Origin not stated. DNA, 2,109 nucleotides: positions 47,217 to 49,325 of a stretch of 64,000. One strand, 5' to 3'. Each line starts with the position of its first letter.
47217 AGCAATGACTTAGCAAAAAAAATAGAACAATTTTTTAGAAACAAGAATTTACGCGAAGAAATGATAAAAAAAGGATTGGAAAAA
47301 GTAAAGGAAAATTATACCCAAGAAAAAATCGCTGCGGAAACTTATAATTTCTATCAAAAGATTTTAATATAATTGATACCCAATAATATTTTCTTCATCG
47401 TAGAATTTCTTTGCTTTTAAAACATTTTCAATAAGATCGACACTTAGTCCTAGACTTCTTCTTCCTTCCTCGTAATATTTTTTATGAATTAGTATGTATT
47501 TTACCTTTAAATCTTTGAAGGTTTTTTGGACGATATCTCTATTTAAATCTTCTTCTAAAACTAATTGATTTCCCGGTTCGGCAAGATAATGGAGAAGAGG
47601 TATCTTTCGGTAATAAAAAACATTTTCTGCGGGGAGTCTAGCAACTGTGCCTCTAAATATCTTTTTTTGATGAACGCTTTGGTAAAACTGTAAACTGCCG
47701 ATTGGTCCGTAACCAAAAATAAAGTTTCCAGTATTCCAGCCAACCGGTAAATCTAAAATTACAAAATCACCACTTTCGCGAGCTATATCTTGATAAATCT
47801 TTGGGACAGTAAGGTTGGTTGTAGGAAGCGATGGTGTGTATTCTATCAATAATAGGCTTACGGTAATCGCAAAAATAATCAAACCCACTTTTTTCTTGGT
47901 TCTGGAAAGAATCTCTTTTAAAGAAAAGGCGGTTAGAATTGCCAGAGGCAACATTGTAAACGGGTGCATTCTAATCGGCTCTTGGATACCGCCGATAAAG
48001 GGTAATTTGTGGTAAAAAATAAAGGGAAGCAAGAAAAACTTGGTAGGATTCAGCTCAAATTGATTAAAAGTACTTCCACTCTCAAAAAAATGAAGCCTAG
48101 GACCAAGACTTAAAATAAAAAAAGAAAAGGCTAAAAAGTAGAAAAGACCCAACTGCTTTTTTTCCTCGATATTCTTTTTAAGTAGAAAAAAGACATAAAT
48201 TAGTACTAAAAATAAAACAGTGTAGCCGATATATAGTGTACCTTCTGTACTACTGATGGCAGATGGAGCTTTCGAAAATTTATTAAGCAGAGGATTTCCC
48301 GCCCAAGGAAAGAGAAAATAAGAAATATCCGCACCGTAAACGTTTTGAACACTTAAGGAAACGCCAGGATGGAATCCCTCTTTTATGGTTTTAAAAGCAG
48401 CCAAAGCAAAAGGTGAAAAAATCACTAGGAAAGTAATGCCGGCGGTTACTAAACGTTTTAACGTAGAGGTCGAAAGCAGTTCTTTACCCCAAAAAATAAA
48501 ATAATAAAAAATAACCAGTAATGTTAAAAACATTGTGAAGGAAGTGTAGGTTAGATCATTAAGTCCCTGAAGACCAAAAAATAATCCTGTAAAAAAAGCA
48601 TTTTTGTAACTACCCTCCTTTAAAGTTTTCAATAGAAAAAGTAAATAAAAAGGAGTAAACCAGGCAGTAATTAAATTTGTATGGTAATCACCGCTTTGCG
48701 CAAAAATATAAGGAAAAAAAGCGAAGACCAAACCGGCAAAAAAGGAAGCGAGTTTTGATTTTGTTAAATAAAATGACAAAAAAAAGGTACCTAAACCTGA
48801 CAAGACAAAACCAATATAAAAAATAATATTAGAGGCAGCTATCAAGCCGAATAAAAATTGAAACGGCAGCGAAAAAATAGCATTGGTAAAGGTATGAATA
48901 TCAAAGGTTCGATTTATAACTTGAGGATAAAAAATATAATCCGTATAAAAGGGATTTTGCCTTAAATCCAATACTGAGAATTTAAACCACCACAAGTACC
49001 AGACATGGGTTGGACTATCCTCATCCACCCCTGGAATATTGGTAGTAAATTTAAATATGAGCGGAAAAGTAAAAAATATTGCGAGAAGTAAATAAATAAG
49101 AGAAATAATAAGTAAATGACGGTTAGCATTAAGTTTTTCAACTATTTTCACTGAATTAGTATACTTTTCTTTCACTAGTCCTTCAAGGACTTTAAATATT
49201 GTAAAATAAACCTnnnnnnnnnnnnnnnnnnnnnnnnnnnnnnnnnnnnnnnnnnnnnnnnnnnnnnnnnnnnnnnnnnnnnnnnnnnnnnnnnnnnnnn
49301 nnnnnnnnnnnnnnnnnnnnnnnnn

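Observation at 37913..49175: Two paralogous >600-aa membrane proteins in opposite orientation with a shared N-terminal motif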

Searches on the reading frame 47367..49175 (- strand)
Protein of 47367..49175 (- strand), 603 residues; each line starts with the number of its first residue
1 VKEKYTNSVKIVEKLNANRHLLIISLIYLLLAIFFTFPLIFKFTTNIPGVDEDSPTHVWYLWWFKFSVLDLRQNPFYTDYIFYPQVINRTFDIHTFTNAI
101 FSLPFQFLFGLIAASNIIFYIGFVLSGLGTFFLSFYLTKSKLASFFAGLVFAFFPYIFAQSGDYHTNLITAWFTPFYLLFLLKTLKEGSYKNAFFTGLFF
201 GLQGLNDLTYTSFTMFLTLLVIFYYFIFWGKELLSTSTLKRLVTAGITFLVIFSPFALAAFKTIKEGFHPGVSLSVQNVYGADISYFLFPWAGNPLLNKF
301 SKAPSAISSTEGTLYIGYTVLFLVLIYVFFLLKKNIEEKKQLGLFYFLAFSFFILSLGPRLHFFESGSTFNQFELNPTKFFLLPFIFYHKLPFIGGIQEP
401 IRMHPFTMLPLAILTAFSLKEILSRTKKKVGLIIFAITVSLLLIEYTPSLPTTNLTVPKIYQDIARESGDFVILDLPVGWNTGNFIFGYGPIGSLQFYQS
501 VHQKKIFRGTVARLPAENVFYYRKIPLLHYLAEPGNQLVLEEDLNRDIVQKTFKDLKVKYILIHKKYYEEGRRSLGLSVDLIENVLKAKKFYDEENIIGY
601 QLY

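Call 4: search_protein_families(library=pfam, proteins=[window:47367-49175:-], max_evalue=1)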
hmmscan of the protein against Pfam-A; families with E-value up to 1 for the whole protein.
window:47367-49175:- (603 aa): 2 families
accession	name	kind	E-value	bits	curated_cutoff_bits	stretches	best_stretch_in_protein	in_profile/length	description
PF13231.12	PMT_2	-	0.012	16.3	26.1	1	115-256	20-157/160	Dolichyl-phosphate-mannose-protein mannosyltransferase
PF20176.3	DUF6541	-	0.013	14.3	29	1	112-334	180-391/646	Family of unknown function (DUF6541)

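Call 5: search_protein_families(library=ncbifam, proteins=[window:47367-49175:-], max_evalue=1)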
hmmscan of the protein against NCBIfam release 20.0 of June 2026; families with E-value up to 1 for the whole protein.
window:47367-49175:- (603 aa): 0 families

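Call 11: find_homologous_proteins(query=window:47367-49175:-)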
Query window:47367-49175:- (603 aa): 67 proteins with E <= 0.001 among 8000 candidates.
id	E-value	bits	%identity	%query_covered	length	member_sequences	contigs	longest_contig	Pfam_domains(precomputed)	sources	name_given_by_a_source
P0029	0.0e+0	1332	100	100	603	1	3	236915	-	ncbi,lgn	-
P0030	0.0e+0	1163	88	99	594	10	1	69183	-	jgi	-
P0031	2.5e-195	669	54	95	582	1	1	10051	PF13231.13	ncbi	-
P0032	7.4e-194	664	55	97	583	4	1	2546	PF13231.13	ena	-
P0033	9.9e-185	634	51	99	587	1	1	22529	PF13231.13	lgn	-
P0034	2.6e-181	623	54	96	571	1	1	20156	-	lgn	-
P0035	2.0e-176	606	52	97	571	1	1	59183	-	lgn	-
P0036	6.7e-169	582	49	95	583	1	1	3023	PF19830.5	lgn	-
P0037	1.3e-168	581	48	97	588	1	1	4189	PF20176.4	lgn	-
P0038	2.5e-165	570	52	95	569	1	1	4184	-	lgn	-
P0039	1.5e-164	567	48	96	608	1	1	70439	-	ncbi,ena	-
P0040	2.4e-163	563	49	97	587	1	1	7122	-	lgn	-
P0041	1.6e-162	561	48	94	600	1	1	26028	-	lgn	-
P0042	2.4e-159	550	45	94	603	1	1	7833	-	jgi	jgi:hypothetical protein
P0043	4.0e-156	539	47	96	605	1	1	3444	-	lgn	-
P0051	7.6e-121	423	41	97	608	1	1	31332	PF19830.5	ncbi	-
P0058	6.0e-73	265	32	97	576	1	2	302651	PF19830.5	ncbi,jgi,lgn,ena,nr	ncbi:MAG: hypothetical protein KJ593_07665 [Candidatus Omnitrophica bacterium]|nr:hypothetical prote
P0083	1.9e-29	121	26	100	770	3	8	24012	PF19830.5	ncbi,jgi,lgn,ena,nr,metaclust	ncbi:MAG: hypothetical protein BGO39_15990 [Chloroflexi bacterium 54-19]|nr:MAG: hypothetical protei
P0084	7.9e-28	116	26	92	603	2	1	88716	PF19830.5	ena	-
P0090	2.1e-16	78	25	96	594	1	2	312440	-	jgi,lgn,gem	-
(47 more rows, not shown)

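Call 18: search_solved_structures(query=A2, max_evalue=10)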
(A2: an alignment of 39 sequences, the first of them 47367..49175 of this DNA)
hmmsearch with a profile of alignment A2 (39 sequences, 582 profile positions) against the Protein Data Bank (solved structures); distinct sequences matched with E-value up to 10: 0.

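Call 21: search_protein_families(library=pfam, alignment_id=A2, max_evalue=0.01)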
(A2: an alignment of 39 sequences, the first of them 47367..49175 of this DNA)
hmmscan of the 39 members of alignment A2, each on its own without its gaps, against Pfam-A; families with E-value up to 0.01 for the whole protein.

A. member 1, window:47367-49175:- (603 aa): 0 families

B. families by the number of members that match (of 39 scanned): 6 families
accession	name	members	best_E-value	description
PF13231.12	PMT_2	12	3.7e-08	Dolichyl-phosphate-mannose-protein mannosyltransferase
PF20176.3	DUF6541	3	6.9e-06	Family of unknown function (DUF6541)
PF10131.15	PTPS_related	1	0.0033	6-pyruvoyl-tetrahydropterin synthase related domain; membrane protein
PF19545.4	DUF6069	1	0.0042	Family of unknown function (DUF6069)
PF09852.15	DUF2079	1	0.0054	Predicted membrane protein (DUF2079)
PF18422.6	TNFR_16_TM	1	0.0068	Tumor necrosis factor receptor member 16 trans-membrane domain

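Call 23: find_encoding_contigs(protein=P0029, flank=3000, max_places=3)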
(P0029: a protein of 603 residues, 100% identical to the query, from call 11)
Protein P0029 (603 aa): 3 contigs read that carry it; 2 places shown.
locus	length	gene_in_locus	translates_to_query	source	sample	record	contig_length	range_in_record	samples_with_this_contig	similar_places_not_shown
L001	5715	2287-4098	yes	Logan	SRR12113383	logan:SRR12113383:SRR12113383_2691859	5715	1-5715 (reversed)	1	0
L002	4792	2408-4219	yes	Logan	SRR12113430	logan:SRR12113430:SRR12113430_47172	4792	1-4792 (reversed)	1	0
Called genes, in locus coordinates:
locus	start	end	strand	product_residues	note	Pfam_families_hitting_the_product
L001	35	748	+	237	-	PF05401:NodS (weak), PF13489:Methyltransf_23, PF00398:RrnaAD (weak), PF01209:Ubie_methyltran (weak), PF13847:Methyltransf_31, PF08241:Methyltransf_11, PF08242:Methyltransf_12, PF13649:Methyltransf_25, +2 more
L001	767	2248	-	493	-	PF09852:DUF2079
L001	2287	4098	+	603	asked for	-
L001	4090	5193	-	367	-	PF00534:Glycos_transf_1, PF13692:Glyco_trans_1_4, PF13524:Glyco_trans_1_2 (weak)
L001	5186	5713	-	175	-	?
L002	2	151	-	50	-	?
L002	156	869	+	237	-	PF05401:NodS (weak), PF13489:Methyltransf_23, PF00398:RrnaAD (weak), PF01209:Ubie_methyltran (weak), PF13847:Methyltransf_31, PF08241:Methyltransf_11, PF08242:Methyltransf_12, PF13649:Methyltransf_25, +2 more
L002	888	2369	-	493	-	PF09852:DUF2079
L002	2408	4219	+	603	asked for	-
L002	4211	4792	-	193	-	?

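Call 31: predict_structure(alignment_id=A2)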
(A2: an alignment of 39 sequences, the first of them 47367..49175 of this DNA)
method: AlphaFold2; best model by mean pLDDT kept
length: 603 residues; sequences in the alignment: 39
mean_pLDDT: 90.6   pTM: 0.91
mean pLDDT of the five models: 90.6, 89.8, 89.4, 88.1, 87.3
residues with pLDDT >= 90: 452; 70-90: 101; 50-70: 44; < 50: 6
segments of 3 or more residues with pLDDT < 50: 371-373
pLDDT, mean of each block of 10 residues (from residue 1): 55 73 97 96 96 93 97 95 94 91 97 97 98 97 98 94 84 97 96 98 93 95 97 97 98 94 87 70 87 90 71 93 95 93 97 91 62 54 82 70 95 98 97 98 95 95 96 95 83 94 95 88 94 88 96 98 91 86 97 96 95
secondary structure, 60 per line:
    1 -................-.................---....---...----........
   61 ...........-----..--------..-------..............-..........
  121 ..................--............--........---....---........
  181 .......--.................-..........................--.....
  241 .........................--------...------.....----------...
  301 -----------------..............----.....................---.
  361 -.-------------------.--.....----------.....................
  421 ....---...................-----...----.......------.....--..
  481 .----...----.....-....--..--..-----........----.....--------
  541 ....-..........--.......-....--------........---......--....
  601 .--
elements in order: H2-17 H19-35 H39-42 E46-48 H53-71 H96-109 H111-138 H141-152 H155-162 H166-169 H173-187 H190-206 H208-233 H236-265 H284-287 H318-331 H336-356 H385-389 H400-424 H428-446 E452-454 H459-465 E472-476 E479-481 E486-488 H493-497 H499-502 H516-523 H528-532 H541-544 H546-555 E558-564 H566-569 H578-585 E589-594 E597-601

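Call 47: find_related_loci(query=A4, collection=genome_contigs, flank=10000)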
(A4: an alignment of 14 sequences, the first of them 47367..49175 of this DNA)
Query A4 (603 aa) in genome_contigs; peptide patterns used: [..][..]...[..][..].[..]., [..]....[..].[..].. (x = any residue, [..] = any of these).
48 stretches matched a pattern; 2 encode a relative of the query (tblastn E <= 1e-3); 2 distinct loci.
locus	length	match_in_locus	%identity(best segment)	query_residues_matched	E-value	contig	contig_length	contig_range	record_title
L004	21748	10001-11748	53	9-601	8e-172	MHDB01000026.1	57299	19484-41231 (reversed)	MAG: Candidatus Woykebacteria bacterium RIFCSPLOWO2_01_FULL_43_14 rifcsplowo2_01_scaffold_3695, whole genome shotgun seq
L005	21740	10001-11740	47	23-602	4e-168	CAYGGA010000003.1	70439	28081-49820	MAG TPA_asm: uncultured Gammaproteobacteria bacterium isolate ERP113451_co3_23 genome assembly, contig: NODE_152_length_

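Call 59: search_protein_families(library=pfam, proteins=[P0058, P0083], max_evalue=1)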
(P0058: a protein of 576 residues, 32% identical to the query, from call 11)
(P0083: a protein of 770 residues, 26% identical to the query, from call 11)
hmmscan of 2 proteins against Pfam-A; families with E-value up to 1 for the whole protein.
P0058 (576 aa): 0 families

P0083 (770 aa): 0 families

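Call 66: list_cluster_members(proteins=[P0029, P0007, P0010, P0017, P0022, P0025, P0031, P0039, P0058, P0083])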
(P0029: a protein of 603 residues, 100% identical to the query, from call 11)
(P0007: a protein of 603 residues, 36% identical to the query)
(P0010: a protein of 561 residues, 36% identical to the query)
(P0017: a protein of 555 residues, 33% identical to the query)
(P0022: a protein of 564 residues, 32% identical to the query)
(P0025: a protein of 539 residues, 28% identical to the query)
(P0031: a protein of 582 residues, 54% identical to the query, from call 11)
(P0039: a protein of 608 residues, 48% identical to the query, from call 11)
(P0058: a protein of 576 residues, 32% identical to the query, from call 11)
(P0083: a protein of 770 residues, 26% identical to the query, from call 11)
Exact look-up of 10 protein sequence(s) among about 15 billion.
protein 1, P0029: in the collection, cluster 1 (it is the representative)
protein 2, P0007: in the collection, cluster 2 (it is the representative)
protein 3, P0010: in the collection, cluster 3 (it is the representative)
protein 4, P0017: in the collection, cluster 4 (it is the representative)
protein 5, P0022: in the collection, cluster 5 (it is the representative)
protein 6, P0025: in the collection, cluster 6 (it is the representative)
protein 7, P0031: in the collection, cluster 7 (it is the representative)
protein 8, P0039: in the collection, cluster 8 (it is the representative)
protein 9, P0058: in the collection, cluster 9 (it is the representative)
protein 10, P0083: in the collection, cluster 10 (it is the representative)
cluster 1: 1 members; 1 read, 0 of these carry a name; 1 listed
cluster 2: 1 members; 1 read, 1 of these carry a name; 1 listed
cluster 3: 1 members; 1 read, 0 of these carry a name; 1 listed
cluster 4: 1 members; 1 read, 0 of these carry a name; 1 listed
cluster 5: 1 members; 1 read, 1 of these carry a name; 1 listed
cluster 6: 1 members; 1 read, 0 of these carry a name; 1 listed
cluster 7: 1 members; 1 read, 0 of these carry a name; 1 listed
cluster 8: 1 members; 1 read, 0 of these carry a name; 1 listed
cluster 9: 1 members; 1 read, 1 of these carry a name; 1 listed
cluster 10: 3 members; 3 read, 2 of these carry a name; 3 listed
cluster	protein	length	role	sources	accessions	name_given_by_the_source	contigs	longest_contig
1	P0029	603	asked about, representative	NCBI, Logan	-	-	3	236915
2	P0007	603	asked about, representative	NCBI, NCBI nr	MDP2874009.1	MAG: hypothetical protein Q8N84_01825 [bacterium] | hypothetical protein [bacterium]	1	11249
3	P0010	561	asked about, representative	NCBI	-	-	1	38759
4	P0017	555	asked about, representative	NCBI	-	-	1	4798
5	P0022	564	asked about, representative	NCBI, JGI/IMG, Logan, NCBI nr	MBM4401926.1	MAG: hypothetical protein FJ044_01655 [Candidatus Cloacimonetes bacterium] | hypothetical protein [Candidatus Cloacimonadota bacterium]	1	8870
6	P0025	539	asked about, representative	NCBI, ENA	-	-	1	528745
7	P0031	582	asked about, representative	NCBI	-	-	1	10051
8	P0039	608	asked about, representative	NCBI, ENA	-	-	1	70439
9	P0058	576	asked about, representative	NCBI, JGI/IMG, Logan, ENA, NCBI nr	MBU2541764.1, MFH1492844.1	MAG: hypothetical protein KJ593_07665 [Candidatus Omnitrophica bacterium] | hypothetical protein [Candidatus Omnitrophota bacterium]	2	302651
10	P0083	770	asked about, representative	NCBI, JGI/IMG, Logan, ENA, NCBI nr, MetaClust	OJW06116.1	MAG: hypothetical protein BGO39_15990 [Chloroflexi bacterium 54-19] | \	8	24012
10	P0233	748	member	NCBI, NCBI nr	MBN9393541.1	MAG: hypothetical protein J0I20_36250 [Chloroflexi bacterium] | hypothetical protein [Chloroflexota bacterium]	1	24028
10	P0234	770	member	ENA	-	-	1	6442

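Call 69: fold_search(model_id=the predicted structure, library=pdb)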
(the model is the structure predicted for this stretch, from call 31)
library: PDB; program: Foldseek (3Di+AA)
matches with E <= 10: 242; with E <= 0.001: 26
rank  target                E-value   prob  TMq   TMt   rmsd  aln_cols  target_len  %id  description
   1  7oci_F                5.8e-09  1.00  0.49  0.46  11.2       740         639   12  Cryo-EM structure of yeast Ost6p containing oligosaccharyltransferase complex (released 2022-02-16)
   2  8agb_A                8.2e-09  1.00  0.52  0.50  11.2       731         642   11  Structure of yeast oligosaccharylransferase complex with lipid-linked oligosaccharide bound (released 2022-12-07)
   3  8pn9_A                9.3e-09  1.00  0.50  0.47  12.5       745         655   10  Structure of human oligosaccharyltransferase OST-A complex bound to NGI-1 (released 2024-05-08)
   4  6s7o_A                1.1e-08  1.00  0.51  0.48  12.4       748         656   11  Cryo-EM structure of human oligosaccharyltransferase complex OST-A (released 2019-12-18)
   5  6c26_A                1.6e-08  1.00  0.49  0.46  11.7       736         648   13  The Cryo-EM structure of a eukaryotic oligosaccharyl transferase complex (released 2018-01-31)
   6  6ezn_F                2.0e-08  1.00  0.51  0.48  12.8       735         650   12  Cryo-EM structure of the yeast oligosaccharyltransferase (OST) complex (released 2018-01-17)
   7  8agc_A                2.3e-08  1.00  0.49  0.44  12.7       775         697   12  Structure of yeast oligosaccharylransferase complex with lipid-linked oligosaccharide and non-acceptor peptide bound (released 2022-12-07)
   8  9n9j_I                3.0e-08  1.00  0.49  0.43  12.0       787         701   11  Structure of a GRP94 folding intermediate engaged with a CCDC134- and FKBP11-bound secretory translocon (released 2025-11-19)
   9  8b6l_I                8.3e-08  1.00  0.50  0.46  12.7       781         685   11  Subtomogram average of the human Sec61-TRAP-OSTA-translocon (released 2022-12-07)
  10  7e9s_A                8.3e-08  1.00  0.49  0.37  11.9       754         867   13  Archaeal oligosaccharyltransferase AglB from Archaeoglobus fulgidus in complex with an inhibitory peptide and a dolich (released 2021-09-08)
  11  3waj                  8.7e-08  1.00  0.46  0.36  17.1       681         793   14  Crystal structure of the Archaeoglobus fulgidus oligosaccharyltransferase (O29867_ARCFU) complex with Zn and sulfate (released 2013-10-30)
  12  5gmy_A                9.9e-08  1.00  0.47  0.36  12.3       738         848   12  Crystal structure of the Archaeoglobus fulgidus oligosaccharyltransferase (O29867_ARCFU) tethered with an acceptor pep (released 2017-02-01)
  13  6ftg_5                1.3e-07  1.00  0.51  0.48  14.0       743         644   12  Subtomogram average of OST-containing ribosome-translocon complexes from canine rough microsomal membranes (released 2018-03-21)
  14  3wak                  1.7e-07  1.00  0.50  0.37  12.2       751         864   14  Crystal structure of the Archaeoglobus fulgidus oligosaccharyltransferase (O29867_ARCFU) in the apo form (released 2013-10-30)
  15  7zli_A                3.1e-07  1.00  0.51  0.47  10.2       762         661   12  Cryo-EM structure of C-mannosyltransferase CeDPY19, in complex with Dol25-P-Man and bound to CMT2-Fab and anti-Fab nan (released 2023-01-11)
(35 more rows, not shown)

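Call 78: find_encoding_contigs(protein=P0058, flank=6000, max_places=1)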
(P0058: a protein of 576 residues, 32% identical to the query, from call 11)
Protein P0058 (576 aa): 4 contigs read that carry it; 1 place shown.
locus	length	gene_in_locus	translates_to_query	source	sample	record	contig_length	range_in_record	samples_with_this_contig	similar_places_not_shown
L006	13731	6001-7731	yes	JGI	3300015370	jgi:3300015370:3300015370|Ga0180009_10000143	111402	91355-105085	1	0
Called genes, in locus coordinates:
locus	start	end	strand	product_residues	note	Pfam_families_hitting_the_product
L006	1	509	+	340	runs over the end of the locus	-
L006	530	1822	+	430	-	PF01071:GARS_A, PF02843:GARS_C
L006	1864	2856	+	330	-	PF14361:RsbRD_N (weak), PF00990:GGDEF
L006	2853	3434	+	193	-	PF01914:MarC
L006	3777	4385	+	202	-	-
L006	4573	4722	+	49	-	-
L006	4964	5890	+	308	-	-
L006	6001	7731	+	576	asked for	PF19830:DUF6311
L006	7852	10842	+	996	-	PF13414:TPR_11, PF13424:TPR_12, PF13432:TPR_16 (weak), PF14559:TPR_19 (weak), PF00515:TPR_1, PF07719:TPR_2 (weak), PF13181:TPR_8 (weak), PF13432:TPR_16 (weak), +4 more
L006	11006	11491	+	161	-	PF00383:dCMP_cyt_deam_1, PF14437:MafB19-deam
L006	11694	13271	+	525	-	PF05496:RuvB_N (weak), PF13177:DNA_pol3_delta2, PF00004:AAA, PF07728:AAA_5 (weak), PF13401:AAA_22 (weak), PF21960:RCF1-5-like_lid (weak), PF22608:DNAX_ATPase_lid, PF12169:DNA_pol3_gamma3, +1 more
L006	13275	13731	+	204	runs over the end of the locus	PF21176:RecR_HhH, PF02132:RecR_ZnF (weak), PF01751:Toprim, PF13662:Toprim_4, PF21175:RecR_C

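Call 80: find_encoding_contigs(protein=P0090, flank=6000, max_places=1)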
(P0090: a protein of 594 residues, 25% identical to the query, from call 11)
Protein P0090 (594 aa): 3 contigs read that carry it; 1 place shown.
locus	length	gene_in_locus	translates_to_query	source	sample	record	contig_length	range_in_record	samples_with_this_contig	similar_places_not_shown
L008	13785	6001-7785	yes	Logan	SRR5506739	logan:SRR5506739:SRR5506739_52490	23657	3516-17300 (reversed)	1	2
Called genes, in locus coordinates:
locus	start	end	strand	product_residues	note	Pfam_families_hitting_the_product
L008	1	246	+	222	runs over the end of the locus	PF13205:Big_5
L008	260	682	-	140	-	PF18895:T4SS_pilin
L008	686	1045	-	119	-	PF18895:T4SS_pilin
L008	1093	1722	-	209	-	-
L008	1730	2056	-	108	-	PF18895:T4SS_pilin (weak)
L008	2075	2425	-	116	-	PF18895:T4SS_pilin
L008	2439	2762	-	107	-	PF18895:T4SS_pilin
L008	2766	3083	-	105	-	PF18895:T4SS_pilin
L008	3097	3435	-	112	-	PF18895:T4SS_pilin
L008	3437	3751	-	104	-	PF18895:T4SS_pilin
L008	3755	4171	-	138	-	PF18895:T4SS_pilin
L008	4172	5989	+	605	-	PF08486:SpoIID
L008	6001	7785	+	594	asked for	-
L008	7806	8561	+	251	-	PF00535:Glycos_transf_2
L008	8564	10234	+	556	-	PF13231:PMT_2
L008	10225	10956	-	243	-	PF00535:Glycos_transf_2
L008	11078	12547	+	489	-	-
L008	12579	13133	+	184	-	-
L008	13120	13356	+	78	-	PF18901:DUF5657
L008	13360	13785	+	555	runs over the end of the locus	-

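Call 82: find_encoding_contigs(protein=P0084, flank=6000, max_places=1)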
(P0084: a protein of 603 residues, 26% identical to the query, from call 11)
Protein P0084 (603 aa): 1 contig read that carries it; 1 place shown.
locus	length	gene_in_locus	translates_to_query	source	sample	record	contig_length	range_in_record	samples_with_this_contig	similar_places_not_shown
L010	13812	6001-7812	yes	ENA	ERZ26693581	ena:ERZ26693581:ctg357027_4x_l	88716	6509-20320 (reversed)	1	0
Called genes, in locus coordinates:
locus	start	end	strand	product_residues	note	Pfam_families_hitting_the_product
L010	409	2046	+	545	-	PF03571:Peptidase_M49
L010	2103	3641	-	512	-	PF00884:Sulfatase, PF01663:Phosphodiest (faint), PF16347:SGSH_C, PF14707:Sulfatase_C (faint)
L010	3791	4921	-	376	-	PF01546:Peptidase_M20, PF07687:M20_dimer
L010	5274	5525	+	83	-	PF09957:VapB_antitoxin (weak)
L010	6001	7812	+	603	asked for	PF19830:DUF6311 (weak)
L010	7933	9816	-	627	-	PF23023:Anti-Pycsar_Apyc1 (faint), PF00753:Lactamase_B (weak), PF12706:Lactamase_B_2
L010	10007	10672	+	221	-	PF03352:Adenine_glyco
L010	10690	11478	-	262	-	PF00378:ECH_1, PF16113:ECH_2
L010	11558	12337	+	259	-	PF00717:Peptidase_S24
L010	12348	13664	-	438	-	PF01979:Amidohydro_1, PF07969:Amidohydro_3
